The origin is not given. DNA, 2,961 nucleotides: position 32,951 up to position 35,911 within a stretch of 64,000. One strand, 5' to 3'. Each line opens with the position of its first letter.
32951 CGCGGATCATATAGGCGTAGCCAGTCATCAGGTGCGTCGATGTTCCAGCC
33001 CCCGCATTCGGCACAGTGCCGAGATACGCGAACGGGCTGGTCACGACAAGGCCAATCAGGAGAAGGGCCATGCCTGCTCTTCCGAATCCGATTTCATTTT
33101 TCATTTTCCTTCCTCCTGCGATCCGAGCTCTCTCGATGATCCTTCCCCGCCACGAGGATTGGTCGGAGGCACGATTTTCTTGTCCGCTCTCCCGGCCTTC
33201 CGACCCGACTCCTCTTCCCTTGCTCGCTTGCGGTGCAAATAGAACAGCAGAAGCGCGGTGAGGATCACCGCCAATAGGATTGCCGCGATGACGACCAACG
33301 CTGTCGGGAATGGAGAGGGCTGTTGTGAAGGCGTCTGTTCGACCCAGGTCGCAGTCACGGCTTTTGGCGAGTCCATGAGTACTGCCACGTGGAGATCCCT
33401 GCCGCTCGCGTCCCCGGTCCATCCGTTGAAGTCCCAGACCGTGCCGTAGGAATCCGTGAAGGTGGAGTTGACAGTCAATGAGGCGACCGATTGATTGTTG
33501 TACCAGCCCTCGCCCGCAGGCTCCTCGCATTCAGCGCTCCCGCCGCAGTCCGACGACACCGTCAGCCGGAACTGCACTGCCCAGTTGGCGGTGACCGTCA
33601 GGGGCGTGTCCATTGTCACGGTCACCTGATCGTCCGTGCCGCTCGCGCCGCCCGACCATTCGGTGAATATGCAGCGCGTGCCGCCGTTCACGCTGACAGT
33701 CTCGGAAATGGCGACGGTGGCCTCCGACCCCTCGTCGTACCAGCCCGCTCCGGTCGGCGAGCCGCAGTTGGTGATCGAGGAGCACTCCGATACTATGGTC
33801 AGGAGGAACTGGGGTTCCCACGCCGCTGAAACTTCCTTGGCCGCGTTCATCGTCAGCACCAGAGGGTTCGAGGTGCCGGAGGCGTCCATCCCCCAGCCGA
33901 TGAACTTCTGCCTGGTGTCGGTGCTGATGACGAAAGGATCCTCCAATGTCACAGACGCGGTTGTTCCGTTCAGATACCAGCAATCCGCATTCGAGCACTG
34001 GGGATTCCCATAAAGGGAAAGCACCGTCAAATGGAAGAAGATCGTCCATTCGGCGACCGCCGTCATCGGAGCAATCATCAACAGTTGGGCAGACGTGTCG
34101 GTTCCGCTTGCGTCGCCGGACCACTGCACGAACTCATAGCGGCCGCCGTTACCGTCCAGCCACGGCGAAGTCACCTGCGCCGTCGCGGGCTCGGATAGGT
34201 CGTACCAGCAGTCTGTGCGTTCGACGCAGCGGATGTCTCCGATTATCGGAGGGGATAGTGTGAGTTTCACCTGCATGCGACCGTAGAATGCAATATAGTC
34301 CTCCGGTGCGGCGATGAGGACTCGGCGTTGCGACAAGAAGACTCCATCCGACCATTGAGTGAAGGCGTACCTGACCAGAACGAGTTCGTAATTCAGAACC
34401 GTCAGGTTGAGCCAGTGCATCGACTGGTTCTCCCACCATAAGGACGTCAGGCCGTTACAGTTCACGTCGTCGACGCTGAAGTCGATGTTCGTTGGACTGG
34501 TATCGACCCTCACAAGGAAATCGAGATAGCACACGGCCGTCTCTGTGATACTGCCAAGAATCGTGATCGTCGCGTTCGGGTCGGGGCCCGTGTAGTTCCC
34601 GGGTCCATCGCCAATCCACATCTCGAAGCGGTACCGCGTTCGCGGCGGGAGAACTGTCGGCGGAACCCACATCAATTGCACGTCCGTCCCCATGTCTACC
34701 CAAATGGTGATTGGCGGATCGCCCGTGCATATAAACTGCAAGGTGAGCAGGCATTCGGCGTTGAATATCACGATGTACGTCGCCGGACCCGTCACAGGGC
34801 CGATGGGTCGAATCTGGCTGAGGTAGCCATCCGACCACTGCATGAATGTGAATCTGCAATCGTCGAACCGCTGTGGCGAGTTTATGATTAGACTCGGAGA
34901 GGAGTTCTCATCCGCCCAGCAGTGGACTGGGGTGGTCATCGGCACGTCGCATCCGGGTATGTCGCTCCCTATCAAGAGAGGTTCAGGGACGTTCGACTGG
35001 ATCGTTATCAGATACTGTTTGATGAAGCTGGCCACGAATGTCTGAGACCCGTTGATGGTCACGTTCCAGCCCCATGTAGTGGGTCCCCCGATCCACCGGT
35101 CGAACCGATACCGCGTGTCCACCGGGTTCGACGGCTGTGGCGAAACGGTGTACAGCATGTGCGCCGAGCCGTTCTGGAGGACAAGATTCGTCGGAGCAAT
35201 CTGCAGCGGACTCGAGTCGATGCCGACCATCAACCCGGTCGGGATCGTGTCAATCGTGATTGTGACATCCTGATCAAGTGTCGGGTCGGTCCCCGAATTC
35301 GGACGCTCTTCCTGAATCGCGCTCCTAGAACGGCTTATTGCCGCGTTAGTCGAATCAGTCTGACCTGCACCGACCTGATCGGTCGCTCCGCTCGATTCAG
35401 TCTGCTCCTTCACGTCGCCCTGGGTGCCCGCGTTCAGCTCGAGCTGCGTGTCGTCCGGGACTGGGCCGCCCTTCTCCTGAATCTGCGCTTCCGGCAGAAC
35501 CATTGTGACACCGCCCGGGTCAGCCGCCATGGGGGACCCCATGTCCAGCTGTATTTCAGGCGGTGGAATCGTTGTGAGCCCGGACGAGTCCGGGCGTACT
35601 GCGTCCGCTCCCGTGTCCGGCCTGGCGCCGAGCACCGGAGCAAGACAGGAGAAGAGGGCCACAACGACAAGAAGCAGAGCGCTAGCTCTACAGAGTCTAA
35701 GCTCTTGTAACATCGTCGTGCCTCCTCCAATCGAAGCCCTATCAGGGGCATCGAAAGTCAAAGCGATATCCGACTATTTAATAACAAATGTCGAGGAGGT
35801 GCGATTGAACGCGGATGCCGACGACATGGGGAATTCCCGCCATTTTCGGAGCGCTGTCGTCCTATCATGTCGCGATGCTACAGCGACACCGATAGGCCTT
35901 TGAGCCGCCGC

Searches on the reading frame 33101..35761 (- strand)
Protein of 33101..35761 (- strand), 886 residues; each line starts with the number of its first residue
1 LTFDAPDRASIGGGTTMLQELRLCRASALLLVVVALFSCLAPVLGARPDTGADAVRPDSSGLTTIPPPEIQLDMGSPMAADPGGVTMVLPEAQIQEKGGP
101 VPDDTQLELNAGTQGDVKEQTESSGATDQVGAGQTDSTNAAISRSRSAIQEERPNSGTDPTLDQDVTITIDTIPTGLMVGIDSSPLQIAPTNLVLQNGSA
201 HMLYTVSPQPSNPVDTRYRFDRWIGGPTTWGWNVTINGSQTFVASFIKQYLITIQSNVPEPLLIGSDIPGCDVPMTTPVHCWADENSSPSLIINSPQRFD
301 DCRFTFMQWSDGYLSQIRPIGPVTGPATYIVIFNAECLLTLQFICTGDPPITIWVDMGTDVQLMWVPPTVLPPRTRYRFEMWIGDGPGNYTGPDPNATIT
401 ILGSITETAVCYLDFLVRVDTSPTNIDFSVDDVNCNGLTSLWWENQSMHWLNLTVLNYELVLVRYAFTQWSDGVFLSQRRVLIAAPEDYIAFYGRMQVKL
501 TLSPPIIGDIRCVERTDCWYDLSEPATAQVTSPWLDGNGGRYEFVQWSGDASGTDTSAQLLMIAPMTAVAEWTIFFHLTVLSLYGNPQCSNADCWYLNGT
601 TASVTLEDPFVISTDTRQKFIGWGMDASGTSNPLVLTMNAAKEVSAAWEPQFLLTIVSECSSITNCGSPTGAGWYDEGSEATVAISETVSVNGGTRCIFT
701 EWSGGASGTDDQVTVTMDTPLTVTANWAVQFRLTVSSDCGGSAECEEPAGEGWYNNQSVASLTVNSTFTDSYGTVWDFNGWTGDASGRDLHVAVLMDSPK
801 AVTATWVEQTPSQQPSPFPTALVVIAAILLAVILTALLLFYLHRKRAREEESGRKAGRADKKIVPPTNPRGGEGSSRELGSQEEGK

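Call 68: search_protein_families(library=pfam, proteins=[window:33101-35761:-], max_evalue=0.01)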
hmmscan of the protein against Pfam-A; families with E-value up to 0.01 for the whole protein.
window:33101-35761:- (886 aa): 1 family
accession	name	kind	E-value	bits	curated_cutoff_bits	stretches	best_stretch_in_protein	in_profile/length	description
PF18998.6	Flg_new_2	-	1.4e-07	31.8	23.6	0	667-728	11-70/73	Divergent InlB B-repeat domain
